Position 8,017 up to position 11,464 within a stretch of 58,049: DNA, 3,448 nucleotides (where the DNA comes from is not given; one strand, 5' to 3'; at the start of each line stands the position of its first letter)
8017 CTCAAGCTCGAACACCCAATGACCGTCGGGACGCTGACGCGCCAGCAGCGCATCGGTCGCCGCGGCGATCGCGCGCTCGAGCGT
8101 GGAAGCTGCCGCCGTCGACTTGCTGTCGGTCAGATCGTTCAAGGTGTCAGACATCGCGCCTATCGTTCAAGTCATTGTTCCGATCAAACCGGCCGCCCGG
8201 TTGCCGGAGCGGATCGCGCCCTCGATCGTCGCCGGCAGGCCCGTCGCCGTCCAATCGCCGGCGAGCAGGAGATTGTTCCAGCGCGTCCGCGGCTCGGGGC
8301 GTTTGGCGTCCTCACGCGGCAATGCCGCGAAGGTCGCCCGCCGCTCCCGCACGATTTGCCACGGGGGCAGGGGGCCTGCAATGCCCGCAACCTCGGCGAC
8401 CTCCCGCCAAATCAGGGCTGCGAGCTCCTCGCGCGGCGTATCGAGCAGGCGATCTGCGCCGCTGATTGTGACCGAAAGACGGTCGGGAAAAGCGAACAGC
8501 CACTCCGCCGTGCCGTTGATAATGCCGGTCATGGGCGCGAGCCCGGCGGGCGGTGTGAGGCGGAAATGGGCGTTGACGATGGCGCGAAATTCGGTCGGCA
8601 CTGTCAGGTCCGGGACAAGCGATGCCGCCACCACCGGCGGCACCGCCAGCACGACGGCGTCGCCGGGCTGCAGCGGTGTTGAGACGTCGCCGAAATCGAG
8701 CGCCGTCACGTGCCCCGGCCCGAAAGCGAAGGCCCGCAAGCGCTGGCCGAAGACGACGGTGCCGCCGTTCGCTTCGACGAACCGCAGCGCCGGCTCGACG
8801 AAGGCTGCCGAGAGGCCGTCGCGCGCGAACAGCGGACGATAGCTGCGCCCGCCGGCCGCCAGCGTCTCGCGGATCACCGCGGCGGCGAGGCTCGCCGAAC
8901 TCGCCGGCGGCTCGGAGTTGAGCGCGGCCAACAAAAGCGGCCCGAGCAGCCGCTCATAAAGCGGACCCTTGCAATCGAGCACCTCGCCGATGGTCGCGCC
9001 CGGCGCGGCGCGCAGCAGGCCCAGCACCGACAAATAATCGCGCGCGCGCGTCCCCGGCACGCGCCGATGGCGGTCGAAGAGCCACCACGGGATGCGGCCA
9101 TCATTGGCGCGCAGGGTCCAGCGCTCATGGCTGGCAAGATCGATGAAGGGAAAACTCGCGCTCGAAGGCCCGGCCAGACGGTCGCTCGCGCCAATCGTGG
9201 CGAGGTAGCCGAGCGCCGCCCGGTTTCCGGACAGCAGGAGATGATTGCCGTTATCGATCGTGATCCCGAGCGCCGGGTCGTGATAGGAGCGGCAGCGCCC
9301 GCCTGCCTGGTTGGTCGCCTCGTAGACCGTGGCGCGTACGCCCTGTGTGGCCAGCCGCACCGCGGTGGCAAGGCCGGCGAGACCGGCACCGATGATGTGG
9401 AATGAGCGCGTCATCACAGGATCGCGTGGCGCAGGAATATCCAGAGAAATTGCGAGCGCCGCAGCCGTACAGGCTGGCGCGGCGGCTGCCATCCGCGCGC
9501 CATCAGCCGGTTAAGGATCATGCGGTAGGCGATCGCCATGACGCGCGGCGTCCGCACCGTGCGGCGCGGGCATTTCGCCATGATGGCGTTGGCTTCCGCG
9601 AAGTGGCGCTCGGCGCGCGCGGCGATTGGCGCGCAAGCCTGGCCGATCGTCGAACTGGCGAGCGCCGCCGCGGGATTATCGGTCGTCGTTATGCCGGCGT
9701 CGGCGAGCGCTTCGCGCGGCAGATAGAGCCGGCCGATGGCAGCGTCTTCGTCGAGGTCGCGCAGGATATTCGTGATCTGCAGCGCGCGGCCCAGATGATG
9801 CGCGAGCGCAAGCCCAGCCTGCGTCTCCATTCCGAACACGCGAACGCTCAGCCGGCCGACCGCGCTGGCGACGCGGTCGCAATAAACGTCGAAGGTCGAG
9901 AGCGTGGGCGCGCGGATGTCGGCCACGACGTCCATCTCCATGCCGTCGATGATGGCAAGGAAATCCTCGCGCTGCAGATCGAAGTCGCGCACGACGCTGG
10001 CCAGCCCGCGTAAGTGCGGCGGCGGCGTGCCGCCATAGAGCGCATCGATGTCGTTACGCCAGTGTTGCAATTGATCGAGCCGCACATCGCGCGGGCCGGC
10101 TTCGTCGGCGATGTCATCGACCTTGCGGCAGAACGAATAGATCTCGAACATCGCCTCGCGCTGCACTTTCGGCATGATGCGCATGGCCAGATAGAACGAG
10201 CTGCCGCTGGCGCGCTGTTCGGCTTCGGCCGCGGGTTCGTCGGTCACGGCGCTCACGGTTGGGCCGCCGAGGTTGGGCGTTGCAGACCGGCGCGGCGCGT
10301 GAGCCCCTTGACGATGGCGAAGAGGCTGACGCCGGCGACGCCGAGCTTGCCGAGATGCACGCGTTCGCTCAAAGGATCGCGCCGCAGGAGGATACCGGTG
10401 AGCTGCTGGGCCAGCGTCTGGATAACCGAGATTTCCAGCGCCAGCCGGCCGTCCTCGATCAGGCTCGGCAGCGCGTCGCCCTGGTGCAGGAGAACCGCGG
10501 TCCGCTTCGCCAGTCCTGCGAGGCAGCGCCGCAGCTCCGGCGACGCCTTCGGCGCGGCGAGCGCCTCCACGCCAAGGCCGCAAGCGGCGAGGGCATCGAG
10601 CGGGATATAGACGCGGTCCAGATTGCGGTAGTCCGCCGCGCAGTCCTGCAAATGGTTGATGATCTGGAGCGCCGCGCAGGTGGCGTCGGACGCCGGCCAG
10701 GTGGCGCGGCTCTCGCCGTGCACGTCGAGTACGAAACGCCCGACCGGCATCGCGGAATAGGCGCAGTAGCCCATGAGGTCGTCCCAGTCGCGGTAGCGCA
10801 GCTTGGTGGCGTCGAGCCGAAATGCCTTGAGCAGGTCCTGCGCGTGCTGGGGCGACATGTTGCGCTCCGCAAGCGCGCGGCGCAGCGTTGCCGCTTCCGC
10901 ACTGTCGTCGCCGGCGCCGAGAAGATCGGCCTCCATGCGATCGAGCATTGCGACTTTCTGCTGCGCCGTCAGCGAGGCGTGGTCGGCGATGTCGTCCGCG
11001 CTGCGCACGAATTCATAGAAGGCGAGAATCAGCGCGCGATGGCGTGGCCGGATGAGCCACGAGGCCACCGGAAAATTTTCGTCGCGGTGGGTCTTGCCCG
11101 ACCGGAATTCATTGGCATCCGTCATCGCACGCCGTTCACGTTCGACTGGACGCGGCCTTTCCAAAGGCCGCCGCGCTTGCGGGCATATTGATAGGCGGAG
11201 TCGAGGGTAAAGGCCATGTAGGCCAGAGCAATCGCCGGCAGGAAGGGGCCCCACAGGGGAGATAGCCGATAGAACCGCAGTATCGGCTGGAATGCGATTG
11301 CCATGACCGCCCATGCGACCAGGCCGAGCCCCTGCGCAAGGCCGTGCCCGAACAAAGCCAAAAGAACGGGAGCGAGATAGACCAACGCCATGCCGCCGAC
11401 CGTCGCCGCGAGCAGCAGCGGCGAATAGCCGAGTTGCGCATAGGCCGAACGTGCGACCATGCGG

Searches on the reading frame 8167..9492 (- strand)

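Call 9: search_protein_families(library=ncbifam, proteins=[window:8167-9492:-], max_evalue=0.00001)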
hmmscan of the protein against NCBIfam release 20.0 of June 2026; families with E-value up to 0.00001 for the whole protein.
window:8167-9492:- (441 aa): 11 families
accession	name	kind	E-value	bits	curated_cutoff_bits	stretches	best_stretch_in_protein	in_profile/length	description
TIGR03467.1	HpnE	equivalog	1e-120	404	283.05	1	32-437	2-428/430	hydroxysqualene dehydroxylase HpnE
NF005560.0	PRK07233.1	equivalog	7.5e-14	51.4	252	1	31-106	3-76/435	hypothetical protein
TIGR02732.1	zeta_caro_desat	equivalog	1.6e-13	50.4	622.15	1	32-106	3-76/474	9,9'-di-cis-zeta-carotene desaturase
TIGR02734.1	crtI_fam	subfamily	1.1e-10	40.9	238.1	1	33-86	3-54/504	phytoene desaturase family protein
TIGR02731.1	phytoene_desat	equivalog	2.5e-10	39.7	569.4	0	33-107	4-77/453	15-cis-phytoene desaturase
NF045637.1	carotdesatCrtDProt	equivalog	3.5e-09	35.7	580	1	33-74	3-44/485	1-hydroxycarotenoid 3,4-desaturase CrtD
NF005547.0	PRK07208.1-3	equivalog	1.3e-07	30.7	380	1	28-99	4-73/465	hypothetical protein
NF058655.1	CrtID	equivalog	4.3e-07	29.1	640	1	32-81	2-49/478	bifunctional phytoene desaturase/3,4-desaturase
NF002480.1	PRK01747.1-1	equivalog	1e-06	27.5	540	1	20-65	240-285/645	bifunctional tRNA (5-methylaminomethyl-2-thiouridine)(34)-methyltransferase MnmC2/FAD-dependent 5-carboxymethylaminomethyl-2-thiouridine(34)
TIGR03197.1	MnmC_Cterm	equivalog_domain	2.5e-06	26.8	174.2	1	32-64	3-35/400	FAD-dependent 5-carboxymethylaminomethyl-2-thiouridine(34) oxidoreductase MnmC1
NF005548.0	PRK07208.1-4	equivalog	8.6e-06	24.6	389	0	30-86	5-59/488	hypothetical protein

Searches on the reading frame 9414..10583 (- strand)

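Call 9: search_protein_families(library=ncbifam, proteins=[window:9414-10583:-], max_evalue=0.00001)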
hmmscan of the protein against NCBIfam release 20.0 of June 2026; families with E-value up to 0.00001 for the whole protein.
window:9414-10583:- (389 aa): 6 families
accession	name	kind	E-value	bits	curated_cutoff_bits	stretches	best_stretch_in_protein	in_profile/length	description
TIGR03465.1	HpnD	equivalog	1.9e-99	332.1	278.6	1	124-388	3-266/267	presqualene diphosphate synthase HpnD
TIGR03464.1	HpnC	equivalog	3.5e-40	138.2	250.45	1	129-385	8-264/267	squalene synthase HpnC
NF045921.1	PhytnSynCrtBRhod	equivalog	1.4e-35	123.2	500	1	123-356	14-245/307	15-cis-phytoene synthase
NF045686.1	PhytoSynCyanob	equivalog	1.7e-30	106.2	550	1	128-360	33-277/310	15-cis-phytoene synthase CrtB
NF042419.1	Phyto_syn_CrtB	equivalog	1.1e-24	87.5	480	1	125-356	13-252/306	15-cis-phytoene synthase CrtB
TIGR01559.1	squal_synth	equivalog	7.5e-08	31.9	286.75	1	219-293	122-203/337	squalene synthase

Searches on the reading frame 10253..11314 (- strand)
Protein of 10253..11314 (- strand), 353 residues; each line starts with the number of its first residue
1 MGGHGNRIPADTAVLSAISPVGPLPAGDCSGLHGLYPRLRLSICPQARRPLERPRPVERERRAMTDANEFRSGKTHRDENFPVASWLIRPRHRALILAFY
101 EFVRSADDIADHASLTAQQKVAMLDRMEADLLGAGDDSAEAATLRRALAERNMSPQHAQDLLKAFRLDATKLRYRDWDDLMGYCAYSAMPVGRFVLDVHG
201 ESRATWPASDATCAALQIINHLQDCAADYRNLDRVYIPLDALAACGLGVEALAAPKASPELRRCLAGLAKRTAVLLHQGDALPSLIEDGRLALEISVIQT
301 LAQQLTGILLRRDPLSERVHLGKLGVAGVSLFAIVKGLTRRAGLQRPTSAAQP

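Call 9: search_protein_families(library=ncbifam, proteins=[window:10253-11314:-], max_evalue=0.00001)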
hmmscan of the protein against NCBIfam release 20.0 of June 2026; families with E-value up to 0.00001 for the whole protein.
window:10253-11314:- (353 aa): 5 families
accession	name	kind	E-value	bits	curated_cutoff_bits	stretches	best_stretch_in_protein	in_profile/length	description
TIGR03464.1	HpnC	equivalog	2.6e-84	282.9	250.45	1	74-333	2-265/267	squalene synthase HpnC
TIGR03465.1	HpnD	equivalog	3.9e-28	98.2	278.6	1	79-284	7-214/267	presqualene diphosphate synthase HpnD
NF045921.1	PhytnSynCrtBRhod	equivalog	8.7e-17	61.5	500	1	76-281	16-222/307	15-cis-phytoene synthase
NF042419.1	Phyto_syn_CrtB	equivalog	3e-11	43.4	480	1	80-271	17-215/306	15-cis-phytoene synthase CrtB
NF045686.1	PhytoSynCyanob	equivalog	2.8e-10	39.8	550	1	76-244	30-213/310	15-cis-phytoene synthase CrtB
